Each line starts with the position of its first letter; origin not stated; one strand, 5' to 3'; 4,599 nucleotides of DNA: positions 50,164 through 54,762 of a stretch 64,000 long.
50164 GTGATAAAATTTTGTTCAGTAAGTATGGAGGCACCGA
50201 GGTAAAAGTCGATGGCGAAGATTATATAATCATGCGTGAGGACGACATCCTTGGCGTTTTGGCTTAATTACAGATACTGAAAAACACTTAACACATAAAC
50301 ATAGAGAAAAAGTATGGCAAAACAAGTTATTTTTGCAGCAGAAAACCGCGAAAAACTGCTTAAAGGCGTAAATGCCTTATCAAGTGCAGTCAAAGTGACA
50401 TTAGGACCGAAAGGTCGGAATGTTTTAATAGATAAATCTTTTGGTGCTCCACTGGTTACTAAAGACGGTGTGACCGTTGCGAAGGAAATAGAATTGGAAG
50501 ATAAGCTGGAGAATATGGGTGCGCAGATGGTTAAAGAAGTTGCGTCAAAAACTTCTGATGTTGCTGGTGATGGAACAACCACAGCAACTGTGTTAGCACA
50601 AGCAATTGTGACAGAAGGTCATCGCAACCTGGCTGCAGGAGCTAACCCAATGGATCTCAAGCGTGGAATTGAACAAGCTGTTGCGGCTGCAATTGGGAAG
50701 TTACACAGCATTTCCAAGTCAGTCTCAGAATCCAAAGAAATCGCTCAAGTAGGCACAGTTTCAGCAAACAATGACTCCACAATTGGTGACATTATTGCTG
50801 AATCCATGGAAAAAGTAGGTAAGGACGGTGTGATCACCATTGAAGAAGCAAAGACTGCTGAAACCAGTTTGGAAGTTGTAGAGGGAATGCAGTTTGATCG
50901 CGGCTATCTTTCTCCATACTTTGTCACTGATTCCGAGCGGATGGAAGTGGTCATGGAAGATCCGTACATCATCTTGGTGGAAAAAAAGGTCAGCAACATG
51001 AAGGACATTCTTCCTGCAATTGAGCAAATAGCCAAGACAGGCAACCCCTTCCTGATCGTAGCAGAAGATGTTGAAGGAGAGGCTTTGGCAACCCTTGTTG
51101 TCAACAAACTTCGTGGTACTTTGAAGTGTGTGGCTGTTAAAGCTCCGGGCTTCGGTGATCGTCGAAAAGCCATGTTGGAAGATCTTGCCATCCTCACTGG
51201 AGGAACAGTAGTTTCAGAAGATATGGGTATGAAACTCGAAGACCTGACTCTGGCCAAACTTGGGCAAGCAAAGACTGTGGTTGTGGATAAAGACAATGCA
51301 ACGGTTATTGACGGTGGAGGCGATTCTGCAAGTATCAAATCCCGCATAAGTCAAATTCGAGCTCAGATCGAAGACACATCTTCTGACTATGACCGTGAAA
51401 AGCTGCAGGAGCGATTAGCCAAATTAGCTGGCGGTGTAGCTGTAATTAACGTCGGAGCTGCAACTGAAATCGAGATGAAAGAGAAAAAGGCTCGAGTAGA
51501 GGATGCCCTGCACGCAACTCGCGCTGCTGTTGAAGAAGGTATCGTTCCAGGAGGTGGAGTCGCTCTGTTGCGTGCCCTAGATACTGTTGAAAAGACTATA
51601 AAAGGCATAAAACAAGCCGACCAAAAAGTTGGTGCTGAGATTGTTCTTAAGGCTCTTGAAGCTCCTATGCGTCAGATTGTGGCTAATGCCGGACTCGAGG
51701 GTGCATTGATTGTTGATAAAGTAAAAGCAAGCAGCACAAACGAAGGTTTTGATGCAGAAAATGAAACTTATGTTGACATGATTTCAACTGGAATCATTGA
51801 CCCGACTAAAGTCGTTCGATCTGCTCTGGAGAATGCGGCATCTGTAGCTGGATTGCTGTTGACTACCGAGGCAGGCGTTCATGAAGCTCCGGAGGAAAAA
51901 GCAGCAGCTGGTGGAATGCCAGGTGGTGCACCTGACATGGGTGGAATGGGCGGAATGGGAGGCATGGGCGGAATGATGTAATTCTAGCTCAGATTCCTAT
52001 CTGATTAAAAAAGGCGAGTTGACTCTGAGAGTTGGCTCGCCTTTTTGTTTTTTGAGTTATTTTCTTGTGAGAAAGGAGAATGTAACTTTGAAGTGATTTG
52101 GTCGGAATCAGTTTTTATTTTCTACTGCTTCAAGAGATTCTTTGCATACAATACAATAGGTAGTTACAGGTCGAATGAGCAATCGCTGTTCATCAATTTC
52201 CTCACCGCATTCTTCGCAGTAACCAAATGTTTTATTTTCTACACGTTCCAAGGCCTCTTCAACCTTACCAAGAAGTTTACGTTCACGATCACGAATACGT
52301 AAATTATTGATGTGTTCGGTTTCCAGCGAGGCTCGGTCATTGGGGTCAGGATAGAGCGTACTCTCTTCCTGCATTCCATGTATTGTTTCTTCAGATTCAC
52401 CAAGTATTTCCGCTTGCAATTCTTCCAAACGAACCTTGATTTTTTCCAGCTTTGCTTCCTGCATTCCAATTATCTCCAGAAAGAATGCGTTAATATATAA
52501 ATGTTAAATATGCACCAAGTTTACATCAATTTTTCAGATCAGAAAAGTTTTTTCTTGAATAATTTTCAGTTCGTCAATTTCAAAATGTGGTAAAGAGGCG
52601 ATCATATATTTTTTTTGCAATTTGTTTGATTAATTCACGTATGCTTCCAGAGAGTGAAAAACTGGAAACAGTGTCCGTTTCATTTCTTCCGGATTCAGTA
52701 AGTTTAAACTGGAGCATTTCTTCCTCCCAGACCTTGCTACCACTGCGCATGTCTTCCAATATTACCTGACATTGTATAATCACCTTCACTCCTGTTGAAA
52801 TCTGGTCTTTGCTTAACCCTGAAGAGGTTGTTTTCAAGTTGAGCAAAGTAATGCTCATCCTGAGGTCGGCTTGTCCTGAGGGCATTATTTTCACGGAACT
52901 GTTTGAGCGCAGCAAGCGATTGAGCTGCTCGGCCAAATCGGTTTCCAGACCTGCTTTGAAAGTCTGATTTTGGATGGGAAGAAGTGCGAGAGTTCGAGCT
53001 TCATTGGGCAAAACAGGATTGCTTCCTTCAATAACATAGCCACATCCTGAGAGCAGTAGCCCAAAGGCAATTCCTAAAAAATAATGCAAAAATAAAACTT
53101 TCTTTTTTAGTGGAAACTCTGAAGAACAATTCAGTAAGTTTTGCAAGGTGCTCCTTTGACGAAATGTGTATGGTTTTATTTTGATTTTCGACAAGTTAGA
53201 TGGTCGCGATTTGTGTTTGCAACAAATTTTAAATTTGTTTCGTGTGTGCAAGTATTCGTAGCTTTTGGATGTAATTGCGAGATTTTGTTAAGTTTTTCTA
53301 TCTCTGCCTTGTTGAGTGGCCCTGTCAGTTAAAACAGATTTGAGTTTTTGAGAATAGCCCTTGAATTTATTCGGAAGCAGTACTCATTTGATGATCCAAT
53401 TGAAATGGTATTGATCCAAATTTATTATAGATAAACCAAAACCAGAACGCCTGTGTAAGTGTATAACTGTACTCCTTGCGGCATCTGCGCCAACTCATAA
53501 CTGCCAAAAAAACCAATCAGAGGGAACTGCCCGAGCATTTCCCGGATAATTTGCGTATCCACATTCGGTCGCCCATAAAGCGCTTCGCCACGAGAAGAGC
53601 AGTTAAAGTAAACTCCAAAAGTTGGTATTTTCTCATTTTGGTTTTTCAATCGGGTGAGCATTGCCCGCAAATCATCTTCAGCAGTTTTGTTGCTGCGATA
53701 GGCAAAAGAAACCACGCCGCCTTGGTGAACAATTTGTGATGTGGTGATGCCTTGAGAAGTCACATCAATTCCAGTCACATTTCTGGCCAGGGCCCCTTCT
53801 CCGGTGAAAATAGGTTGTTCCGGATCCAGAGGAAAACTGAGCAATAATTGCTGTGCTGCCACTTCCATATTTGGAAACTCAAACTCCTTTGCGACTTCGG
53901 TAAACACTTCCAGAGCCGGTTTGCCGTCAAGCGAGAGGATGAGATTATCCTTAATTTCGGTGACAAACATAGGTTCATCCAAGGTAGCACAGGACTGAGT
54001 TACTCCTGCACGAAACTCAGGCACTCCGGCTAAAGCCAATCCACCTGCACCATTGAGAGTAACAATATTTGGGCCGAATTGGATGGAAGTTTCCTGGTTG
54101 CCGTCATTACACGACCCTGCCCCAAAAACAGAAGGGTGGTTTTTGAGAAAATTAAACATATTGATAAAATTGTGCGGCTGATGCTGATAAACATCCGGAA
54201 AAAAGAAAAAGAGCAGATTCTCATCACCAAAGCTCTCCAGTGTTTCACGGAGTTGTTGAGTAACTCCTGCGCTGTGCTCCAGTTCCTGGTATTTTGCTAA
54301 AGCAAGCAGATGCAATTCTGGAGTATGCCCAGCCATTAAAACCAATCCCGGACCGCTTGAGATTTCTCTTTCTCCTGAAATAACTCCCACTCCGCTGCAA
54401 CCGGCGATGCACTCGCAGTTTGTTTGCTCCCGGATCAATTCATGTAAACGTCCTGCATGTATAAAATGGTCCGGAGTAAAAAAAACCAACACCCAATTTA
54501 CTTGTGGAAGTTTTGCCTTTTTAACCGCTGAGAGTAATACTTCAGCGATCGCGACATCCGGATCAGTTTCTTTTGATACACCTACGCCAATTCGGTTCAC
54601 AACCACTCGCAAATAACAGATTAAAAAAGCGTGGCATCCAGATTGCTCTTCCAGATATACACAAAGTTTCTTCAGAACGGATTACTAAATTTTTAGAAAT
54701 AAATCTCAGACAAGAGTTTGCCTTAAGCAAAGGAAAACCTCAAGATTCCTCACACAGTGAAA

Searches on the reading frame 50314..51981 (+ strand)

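Call 45: search_protein_families(library=pfam, proteins=[window:50314-51981:+], max_evalue=0.00001)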
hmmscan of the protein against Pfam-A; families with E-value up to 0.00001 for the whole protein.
window:50314-51981:+ (555 aa): 1 family
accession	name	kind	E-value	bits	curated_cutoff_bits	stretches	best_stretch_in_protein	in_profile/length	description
PF00118.29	Cpn60_TCP1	-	9.7e-75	252.5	34.3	1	22-520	1-484/490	TCP-1/cpn60 chaperonin family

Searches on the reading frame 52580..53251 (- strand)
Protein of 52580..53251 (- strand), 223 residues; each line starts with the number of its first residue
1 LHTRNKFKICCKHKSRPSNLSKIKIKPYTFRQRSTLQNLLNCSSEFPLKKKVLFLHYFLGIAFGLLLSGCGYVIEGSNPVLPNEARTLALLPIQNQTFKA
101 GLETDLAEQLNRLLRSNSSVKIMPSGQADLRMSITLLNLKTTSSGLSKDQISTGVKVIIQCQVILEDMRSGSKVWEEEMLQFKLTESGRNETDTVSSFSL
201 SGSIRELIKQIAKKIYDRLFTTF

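Call 45: search_protein_families(library=pfam, proteins=[window:52580-53251:-], max_evalue=0.00001)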
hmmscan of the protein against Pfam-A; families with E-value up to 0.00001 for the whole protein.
window:52580-53251:- (223 aa): 1 family
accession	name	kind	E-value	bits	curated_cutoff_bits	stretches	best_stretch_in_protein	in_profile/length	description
PF04390.17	LptE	-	3.8e-08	34.5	23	1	86-219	2-118/118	Lipopolysaccharide-assembly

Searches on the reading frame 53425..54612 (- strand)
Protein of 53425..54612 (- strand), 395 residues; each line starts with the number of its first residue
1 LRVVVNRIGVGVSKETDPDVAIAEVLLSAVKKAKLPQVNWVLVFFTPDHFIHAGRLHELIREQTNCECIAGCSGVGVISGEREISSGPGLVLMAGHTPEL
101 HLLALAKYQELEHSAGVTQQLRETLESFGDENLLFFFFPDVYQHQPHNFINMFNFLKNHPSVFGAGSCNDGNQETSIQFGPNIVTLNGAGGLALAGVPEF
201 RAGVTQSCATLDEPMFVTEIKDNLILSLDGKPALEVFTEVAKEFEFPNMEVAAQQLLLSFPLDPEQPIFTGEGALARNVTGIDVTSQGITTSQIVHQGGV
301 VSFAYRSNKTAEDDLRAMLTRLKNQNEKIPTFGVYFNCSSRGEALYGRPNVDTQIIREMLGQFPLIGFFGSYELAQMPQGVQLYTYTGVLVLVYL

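Call 45: search_protein_families(library=pfam, proteins=[window:53425-54612:-], max_evalue=0.00001)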
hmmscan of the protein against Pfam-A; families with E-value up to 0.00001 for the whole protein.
window:53425-54612:- (395 aa): 2 families
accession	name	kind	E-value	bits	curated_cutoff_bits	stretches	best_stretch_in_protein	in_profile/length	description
PF08495.15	FIST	-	3.5e-22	79.6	23.2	1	40-231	2-189/189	FIST N domain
PF10442.14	FIST_C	-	1e-13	52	28.5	1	233-371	1-126/131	FIST C domain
